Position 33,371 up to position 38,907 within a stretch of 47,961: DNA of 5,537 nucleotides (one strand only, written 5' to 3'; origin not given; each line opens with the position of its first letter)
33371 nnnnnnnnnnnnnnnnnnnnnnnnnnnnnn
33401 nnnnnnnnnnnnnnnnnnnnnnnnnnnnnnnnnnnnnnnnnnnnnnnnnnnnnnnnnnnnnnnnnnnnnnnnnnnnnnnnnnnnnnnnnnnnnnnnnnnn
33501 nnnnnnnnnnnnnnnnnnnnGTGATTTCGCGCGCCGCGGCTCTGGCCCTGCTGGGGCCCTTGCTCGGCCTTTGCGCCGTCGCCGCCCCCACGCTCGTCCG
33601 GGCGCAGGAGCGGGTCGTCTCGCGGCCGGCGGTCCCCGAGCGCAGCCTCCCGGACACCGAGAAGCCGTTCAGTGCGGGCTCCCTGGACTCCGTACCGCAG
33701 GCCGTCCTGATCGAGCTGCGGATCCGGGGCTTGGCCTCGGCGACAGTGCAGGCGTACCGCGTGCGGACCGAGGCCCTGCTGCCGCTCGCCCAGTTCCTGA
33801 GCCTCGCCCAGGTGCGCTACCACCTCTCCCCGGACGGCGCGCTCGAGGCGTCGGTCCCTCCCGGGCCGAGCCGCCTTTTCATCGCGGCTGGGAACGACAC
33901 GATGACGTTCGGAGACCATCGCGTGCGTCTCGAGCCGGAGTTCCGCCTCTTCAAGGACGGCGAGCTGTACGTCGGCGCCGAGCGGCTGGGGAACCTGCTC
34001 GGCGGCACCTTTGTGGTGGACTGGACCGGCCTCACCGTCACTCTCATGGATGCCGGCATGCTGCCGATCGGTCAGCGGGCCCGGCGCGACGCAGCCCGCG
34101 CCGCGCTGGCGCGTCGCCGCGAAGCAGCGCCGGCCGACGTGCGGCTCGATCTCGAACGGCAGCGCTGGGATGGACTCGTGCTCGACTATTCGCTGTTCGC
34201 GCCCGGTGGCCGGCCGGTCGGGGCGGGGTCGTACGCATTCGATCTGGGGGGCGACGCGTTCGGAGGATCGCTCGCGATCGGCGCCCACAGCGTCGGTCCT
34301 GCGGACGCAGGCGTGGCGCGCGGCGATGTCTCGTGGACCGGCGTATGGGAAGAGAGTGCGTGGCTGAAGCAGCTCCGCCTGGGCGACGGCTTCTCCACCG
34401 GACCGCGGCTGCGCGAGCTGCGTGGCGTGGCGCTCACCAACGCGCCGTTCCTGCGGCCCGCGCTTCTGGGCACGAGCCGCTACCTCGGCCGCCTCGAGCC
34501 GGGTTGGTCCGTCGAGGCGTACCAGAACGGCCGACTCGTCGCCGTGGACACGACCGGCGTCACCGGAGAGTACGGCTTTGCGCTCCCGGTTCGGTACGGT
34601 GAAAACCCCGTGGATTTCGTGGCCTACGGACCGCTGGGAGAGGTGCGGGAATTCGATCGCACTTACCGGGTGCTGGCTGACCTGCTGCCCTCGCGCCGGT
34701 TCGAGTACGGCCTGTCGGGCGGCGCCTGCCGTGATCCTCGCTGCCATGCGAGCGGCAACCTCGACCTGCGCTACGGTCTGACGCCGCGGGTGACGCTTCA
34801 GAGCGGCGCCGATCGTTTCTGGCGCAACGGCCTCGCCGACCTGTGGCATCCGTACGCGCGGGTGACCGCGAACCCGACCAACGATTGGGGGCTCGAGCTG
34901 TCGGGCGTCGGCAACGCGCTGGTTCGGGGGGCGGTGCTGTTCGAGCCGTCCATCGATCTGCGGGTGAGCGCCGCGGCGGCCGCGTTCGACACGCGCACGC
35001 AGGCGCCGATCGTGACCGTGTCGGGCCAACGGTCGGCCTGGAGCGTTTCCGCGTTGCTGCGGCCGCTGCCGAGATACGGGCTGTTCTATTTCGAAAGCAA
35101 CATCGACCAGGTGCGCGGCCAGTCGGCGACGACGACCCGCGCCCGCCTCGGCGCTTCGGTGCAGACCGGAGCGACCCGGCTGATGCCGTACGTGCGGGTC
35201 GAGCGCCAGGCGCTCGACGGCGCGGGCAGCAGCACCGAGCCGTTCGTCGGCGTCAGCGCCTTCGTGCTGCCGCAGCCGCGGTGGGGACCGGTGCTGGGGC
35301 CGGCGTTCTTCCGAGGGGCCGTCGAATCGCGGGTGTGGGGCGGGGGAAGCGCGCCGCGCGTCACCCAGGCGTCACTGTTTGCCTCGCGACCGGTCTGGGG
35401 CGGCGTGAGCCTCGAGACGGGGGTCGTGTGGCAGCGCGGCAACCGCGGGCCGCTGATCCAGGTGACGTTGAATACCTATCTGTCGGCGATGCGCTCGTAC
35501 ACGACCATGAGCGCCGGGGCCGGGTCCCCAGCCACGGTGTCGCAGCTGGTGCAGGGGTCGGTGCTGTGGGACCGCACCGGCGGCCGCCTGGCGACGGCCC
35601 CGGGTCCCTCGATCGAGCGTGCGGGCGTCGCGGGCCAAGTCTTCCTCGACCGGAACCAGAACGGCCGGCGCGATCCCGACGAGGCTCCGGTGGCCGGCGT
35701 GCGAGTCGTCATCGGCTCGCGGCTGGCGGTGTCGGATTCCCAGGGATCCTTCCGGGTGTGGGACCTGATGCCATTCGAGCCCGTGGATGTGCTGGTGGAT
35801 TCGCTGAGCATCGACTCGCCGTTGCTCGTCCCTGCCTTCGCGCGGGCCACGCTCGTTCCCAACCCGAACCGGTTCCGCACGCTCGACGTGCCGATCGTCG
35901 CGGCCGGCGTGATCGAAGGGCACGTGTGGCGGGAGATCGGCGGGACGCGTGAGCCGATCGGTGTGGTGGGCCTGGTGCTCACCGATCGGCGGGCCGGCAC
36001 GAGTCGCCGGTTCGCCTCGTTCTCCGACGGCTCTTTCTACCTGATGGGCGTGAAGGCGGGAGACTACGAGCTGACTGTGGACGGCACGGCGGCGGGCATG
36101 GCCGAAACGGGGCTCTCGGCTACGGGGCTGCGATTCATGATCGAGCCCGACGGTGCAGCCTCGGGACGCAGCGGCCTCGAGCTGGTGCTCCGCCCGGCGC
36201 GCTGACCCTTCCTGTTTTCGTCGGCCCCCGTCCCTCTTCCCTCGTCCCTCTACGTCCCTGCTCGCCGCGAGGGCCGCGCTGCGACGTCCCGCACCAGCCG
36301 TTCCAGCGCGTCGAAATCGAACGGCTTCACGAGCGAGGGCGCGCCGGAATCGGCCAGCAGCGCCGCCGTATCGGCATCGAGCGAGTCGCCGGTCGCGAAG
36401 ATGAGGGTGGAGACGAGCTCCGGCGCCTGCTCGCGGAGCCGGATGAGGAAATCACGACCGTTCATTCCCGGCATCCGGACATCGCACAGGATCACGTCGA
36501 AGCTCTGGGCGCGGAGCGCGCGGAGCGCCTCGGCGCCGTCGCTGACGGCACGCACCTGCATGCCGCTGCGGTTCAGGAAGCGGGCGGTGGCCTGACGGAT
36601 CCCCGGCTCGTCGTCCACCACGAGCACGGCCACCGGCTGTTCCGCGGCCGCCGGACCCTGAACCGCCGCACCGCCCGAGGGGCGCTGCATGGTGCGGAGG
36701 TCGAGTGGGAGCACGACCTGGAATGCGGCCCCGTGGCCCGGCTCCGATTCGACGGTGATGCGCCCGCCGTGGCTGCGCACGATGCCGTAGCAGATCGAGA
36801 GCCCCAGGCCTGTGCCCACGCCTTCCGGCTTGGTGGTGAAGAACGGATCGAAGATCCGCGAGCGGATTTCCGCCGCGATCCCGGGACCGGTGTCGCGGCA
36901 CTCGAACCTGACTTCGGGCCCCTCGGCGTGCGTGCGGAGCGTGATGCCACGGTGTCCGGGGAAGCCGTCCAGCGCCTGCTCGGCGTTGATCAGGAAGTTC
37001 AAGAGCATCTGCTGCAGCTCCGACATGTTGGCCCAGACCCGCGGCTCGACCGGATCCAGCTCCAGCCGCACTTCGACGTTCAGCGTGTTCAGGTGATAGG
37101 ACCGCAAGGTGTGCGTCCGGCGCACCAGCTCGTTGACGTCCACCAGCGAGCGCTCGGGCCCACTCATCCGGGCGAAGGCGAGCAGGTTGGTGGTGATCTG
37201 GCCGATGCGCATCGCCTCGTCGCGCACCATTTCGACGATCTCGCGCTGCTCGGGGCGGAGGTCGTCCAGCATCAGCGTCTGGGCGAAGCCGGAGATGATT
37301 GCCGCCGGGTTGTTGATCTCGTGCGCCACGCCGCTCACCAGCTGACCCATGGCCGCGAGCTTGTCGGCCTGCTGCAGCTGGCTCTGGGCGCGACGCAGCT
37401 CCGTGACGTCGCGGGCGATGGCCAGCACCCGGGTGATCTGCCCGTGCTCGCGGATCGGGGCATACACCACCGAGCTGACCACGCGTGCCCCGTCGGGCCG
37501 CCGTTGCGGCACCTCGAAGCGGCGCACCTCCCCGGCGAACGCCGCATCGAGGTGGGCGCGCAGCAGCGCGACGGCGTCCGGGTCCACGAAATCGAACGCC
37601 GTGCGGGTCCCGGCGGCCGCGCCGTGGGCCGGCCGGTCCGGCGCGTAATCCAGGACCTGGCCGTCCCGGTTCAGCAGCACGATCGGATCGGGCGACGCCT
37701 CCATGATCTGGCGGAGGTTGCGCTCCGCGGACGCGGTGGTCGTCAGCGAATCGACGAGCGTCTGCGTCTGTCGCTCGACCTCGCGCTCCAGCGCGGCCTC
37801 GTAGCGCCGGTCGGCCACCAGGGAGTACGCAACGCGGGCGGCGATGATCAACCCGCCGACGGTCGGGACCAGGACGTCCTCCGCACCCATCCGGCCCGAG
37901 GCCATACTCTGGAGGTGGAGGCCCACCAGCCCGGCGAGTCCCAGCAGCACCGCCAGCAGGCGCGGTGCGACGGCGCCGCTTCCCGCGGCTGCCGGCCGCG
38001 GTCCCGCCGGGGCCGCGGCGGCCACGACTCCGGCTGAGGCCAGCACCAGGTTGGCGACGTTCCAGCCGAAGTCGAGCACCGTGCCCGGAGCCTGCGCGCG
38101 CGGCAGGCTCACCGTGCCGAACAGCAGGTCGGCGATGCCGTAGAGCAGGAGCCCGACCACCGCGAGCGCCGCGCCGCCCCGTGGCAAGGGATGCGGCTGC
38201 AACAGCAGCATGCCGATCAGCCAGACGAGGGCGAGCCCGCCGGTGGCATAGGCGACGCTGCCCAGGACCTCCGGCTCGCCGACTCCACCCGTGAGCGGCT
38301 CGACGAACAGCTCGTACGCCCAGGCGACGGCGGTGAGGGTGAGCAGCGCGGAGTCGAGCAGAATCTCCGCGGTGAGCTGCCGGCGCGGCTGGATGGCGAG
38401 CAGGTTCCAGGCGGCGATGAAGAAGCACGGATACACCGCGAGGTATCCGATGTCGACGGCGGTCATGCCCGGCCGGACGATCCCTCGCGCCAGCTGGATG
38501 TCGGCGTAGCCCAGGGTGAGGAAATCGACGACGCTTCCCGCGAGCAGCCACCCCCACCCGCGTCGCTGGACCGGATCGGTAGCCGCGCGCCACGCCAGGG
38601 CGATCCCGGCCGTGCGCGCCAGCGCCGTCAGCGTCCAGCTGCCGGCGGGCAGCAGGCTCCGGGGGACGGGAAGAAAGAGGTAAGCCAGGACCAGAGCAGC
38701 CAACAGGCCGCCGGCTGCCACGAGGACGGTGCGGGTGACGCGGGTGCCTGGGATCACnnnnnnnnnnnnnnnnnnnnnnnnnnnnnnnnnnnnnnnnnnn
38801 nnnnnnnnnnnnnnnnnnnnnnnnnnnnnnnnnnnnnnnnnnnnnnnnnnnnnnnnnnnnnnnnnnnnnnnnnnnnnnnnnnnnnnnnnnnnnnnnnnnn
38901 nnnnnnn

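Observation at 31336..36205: Sigma-54-promoted chaperone-usher-like fibre locus built on DUF4402-like subunits with a non-canonical usher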

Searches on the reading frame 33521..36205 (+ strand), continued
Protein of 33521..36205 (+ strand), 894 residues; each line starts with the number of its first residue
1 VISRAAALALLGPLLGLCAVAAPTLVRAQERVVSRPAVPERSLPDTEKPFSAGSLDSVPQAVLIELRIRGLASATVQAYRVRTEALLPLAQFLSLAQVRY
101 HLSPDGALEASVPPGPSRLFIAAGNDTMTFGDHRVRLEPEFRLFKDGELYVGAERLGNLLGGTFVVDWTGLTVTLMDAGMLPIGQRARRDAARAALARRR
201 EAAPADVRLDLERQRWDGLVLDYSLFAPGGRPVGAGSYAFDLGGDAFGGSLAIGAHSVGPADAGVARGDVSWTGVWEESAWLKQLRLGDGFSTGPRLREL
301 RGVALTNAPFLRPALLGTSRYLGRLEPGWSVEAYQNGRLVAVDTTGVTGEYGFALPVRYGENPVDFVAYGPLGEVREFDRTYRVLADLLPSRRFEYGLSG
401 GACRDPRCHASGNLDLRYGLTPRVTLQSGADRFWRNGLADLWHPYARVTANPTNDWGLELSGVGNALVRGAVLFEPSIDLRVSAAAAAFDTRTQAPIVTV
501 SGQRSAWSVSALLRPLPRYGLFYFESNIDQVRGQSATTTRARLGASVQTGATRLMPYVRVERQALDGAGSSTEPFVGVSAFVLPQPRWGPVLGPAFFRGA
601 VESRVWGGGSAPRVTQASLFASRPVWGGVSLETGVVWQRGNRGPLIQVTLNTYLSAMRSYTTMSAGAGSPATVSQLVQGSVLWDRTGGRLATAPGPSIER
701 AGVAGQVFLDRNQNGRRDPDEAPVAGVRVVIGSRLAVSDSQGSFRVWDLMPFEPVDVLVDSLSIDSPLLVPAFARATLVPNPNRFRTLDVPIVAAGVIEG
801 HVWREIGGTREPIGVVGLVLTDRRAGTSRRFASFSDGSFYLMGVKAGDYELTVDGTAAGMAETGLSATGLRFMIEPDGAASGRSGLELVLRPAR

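Call 84: find_encoding_contigs(protein=P0485, flank=6000, max_places=1)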
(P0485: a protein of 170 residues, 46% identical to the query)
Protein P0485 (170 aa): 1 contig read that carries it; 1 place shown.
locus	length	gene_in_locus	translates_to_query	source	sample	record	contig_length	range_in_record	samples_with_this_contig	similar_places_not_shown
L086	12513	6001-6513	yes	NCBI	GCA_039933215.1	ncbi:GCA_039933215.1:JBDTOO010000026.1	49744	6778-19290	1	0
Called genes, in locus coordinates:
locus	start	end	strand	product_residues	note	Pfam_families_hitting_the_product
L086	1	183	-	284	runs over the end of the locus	PF04228:Zn_peptidase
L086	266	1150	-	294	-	PF13489:Methyltransf_23, PF13847:Methyltransf_31, PF08241:Methyltransf_11, PF08242:Methyltransf_12, PF13649:Methyltransf_25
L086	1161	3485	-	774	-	-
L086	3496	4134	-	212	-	PF13489:Methyltransf_23 (faint)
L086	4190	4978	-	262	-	PF12146:Hydrolase_4, PF00561:Abhydrolase_1, PF12697:Abhydrolase_6, PF00975:Thioesterase (faint), PF08386:Abhydrolase_4 (weak)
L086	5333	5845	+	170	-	PF14352:DUF4402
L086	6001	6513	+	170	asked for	PF14352:DUF4402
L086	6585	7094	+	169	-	PF14352:DUF4402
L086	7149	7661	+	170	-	PF14352:DUF4402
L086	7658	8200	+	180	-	PF14352:DUF4402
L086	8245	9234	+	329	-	-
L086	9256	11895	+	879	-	PF17210:SdrD_B (faint), PF13620:CarboxypepD_reg (weak), PF22904:NOMO1-like_2nd (weak)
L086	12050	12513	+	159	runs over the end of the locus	PF14352:DUF4402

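Call 85: find_encoding_contigs(protein=P0460, flank=6000, max_places=1)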
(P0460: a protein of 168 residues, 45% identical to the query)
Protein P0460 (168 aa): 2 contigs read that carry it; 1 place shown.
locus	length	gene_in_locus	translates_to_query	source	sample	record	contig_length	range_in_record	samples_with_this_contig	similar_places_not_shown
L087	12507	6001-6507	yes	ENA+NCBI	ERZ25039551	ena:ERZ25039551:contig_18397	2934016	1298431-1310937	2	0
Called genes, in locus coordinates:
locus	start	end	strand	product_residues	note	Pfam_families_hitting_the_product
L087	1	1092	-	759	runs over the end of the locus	PF09586:YfhO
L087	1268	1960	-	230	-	-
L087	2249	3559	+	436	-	PF07715:Plug (weak), PF25183:OMP_b-brl_4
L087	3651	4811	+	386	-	PF25183:OMP_b-brl_4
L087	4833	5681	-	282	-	PF00561:Abhydrolase_1, PF00975:Thioesterase, PF12146:Hydrolase_4, PF12697:Abhydrolase_6, PF03959:FSH1 (weak)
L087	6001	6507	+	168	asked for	PF14352:DUF4402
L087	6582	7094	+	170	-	PF14352:DUF4402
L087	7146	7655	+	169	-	PF14352:DUF4402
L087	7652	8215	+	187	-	PF14352:DUF4402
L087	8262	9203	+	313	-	PF06280:fn3_5 (weak)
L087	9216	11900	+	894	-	PF17210:SdrD_B (faint), PF22904:NOMO1-like_2nd (weak)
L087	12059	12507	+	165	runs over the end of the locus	PF14352:DUF4402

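Call 86: find_encoding_contigs(protein=P0500, flank=6000, max_places=1)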
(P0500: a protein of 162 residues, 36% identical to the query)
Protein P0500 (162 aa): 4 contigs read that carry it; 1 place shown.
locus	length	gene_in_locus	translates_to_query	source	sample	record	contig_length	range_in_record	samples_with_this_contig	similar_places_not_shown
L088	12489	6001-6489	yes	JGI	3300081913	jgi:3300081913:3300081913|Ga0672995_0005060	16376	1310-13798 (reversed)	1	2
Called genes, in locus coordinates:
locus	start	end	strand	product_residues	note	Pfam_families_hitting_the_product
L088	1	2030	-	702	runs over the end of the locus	PF00912:Transgly, PF00905:Transpeptidase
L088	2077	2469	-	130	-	PF01641:SelR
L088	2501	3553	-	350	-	PF01494:FAD_binding_3 (weak)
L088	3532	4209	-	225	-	PF08241:Methyltransf_11 (weak), PF08242:Methyltransf_12 (weak), PF13649:Methyltransf_25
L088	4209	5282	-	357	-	PF00195:Chal_sti_synt_N, PF08392:FAE1_CUT1_RppA (weak), PF08545:ACP_syn_III (weak), PF02797:Chal_sti_synt_C, PF08541:ACP_syn_III_C (weak)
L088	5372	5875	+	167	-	PF14352:DUF4402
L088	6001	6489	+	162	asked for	PF14352:DUF4402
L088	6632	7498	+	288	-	-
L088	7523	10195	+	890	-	PF17210:SdrD_B (faint), PF13620:CarboxypepD_reg (weak)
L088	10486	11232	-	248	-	PF13717:Zn_ribbon_4, PF13719:Zn_ribbon_5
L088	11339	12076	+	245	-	PF00005:ABC_tran, PF13304:AAA_21 (weak)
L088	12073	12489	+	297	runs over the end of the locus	-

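Call 87: find_encoding_contigs(protein=P0496, flank=6000, max_places=1)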
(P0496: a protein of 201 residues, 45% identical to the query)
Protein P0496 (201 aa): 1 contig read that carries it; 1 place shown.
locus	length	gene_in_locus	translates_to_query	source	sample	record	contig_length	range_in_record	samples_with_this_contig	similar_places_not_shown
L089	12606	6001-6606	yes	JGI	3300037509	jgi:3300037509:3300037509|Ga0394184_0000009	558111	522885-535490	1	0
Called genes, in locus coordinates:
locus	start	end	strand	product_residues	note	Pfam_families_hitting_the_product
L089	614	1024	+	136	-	-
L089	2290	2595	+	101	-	-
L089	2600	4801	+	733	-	PF09430:EMC7_beta-sandw (faint), PF13715:CarbopepD_reg_2 (faint), PF14686:fn3_3 (faint), PF13620:CarboxypepD_reg, PF22904:NOMO1-like_2nd (weak), PF17210:SdrD_B (faint), PF17802:SpaA (faint), PF13620:CarboxypepD_reg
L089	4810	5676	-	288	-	PF00072:Response_reg, PF08281:Sigma70_r4_2 (weak)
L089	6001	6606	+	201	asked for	PF14352:DUF4402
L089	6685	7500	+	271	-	PF00345:PapD_N (faint)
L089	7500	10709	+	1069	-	PF17210:SdrD_B (faint), PF22904:NOMO1-like_2nd (faint), PF13620:CarboxypepD_reg (weak), PF05036:SPOR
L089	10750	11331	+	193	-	PF13354:Beta-lactamase2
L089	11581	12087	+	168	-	PF13302:Acetyltransf_3, PF13523:Acetyltransf_8, PF00583:Acetyltransf_1, PF13508:Acetyltransf_7 (weak)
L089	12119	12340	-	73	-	PF12770:CHAT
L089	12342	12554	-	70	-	-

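Call 88: find_encoding_contigs(protein=P0454, flank=6000, max_places=1)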
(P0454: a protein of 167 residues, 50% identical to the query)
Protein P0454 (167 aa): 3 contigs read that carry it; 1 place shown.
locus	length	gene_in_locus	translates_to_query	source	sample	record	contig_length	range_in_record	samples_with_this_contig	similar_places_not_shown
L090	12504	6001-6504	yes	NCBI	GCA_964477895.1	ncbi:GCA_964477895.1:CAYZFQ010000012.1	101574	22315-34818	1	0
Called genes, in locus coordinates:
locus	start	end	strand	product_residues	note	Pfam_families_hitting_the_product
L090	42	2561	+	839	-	PF05345:He_PIG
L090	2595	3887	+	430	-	-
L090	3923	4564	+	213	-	PF00849:PseudoU_synth_2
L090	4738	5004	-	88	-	-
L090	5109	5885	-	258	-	-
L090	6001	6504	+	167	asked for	PF14352:DUF4402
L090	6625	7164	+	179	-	PF14352:DUF4402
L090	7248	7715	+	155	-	PF14352:DUF4402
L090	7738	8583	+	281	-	-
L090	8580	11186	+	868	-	PF17802:SpaA (faint), PF13620:CarboxypepD_reg (faint), PF17210:SdrD_B (faint), PF22904:NOMO1-like_2nd (weak)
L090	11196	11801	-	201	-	PF02622:DUF179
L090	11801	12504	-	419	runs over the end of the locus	PF17125:Methyltr_RsmF_N, PF01189:Methyltr_RsmB-F, PF13636:Methyltranf_PUA (weak)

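Call 89: find_encoding_contigs(protein=P0493, flank=6000, max_places=1)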
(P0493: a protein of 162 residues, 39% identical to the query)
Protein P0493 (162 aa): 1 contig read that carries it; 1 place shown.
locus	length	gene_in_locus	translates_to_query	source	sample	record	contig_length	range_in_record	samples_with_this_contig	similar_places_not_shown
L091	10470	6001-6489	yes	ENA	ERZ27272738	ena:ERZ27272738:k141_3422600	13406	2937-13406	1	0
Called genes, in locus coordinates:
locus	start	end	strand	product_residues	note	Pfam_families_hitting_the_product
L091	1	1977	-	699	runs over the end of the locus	PF00912:Transgly, PF00905:Transpeptidase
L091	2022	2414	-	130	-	PF01641:SelR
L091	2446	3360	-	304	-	-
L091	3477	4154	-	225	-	PF13489:Methyltransf_23 (weak), PF08241:Methyltransf_11 (weak), PF08242:Methyltransf_12 (weak), PF13649:Methyltransf_25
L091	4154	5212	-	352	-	PF00195:Chal_sti_synt_N, PF08392:FAE1_CUT1_RppA (weak), PF08545:ACP_syn_III (weak), PF02797:Chal_sti_synt_C, PF08541:ACP_syn_III_C (weak)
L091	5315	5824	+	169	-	PF14352:DUF4402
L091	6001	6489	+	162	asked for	PF14352:DUF4402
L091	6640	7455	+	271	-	-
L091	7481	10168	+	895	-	PF17210:SdrD_B (faint), PF13620:CarboxypepD_reg (weak)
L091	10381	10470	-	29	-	?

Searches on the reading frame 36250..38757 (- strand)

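Call 5: search_protein_families(library=ncbifam, proteins=[window:36250-38757:-], max_evalue=1)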
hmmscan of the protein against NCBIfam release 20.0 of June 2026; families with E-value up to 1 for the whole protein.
window:36250-38757:- (835 aa): 158 families (the best 25 are shown)
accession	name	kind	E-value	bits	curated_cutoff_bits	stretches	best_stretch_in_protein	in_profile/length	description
NF052574.1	HisKinEspCMyxo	equivalog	1.4e-82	278.1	1200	1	404-818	350-775/785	serine histidine kinase EspC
NF052573.1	HisKinEspAMyxo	equivalog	2.2e-81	274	1400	1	329-827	235-751/755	serine histidine kinase EspA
NF008468.0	PRK11360.1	equivalog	3.3e-67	227.2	646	1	416-687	342-610/616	two-component system sensor histidine kinase AtoS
NF046026.1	HisKinCckACaul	equivalog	3.5e-57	193.9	1000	1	341-820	177-670/678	cell cycle histidine kinase CckA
NF010076.0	PRK13557.1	subfamily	3.4e-55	187.5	631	1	414-829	106-536/540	histidine kinase famiy protein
NF046020.1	HisKinCckABruc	equivalog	3.4e-54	184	1000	1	396-825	403-866/868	cell cycle histidine kinase CckA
NF038348.1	T2SS_HK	subfamily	8.9e-47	159.7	450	2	490-685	383-573/574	histidine kinase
NF010411.0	PRK13837.1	equivalog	7.5e-45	153.2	647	1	442-822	422-808/828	two-component system VirA-like sensor kinase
NF007688.0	PRK10364.1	equivalog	3.4e-44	151.4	479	1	455-689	225-455/460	two-component system sensor histidine kinase ZraS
NF008302.0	PRK11091.1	equivalog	5.6e-41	140.5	838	1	421-826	235-643/779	aerobic respiration two-component sensor histidine kinase ArcB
TIGR02956.1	TMAO_torS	equivalog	1.6e-40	139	676.5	1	450-780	446-773/967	TMAO reductase system sensor histidine kinase/response regulator TorS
NF047466.1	hybrid_RR_LvrB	exception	1.8e-39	136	500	1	458-684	140-375/377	hybrid histidine kinase/response regulator LvrB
NF047497.1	HK_LIC_12097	equivalog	9e-39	133.2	500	1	430-685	110-366/367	LIC_12097 family sensor histidine kinase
NF038297.2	hybrid_HK_HrmK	equivalog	7e-37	127.3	725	1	439-823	206-605/607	hybrid histidine kinase/response regulator HrmK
NF046044.1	PnpS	equivalog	8e-36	123.9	400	1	321-684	30-390/390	two-component system histidine kinase PnpS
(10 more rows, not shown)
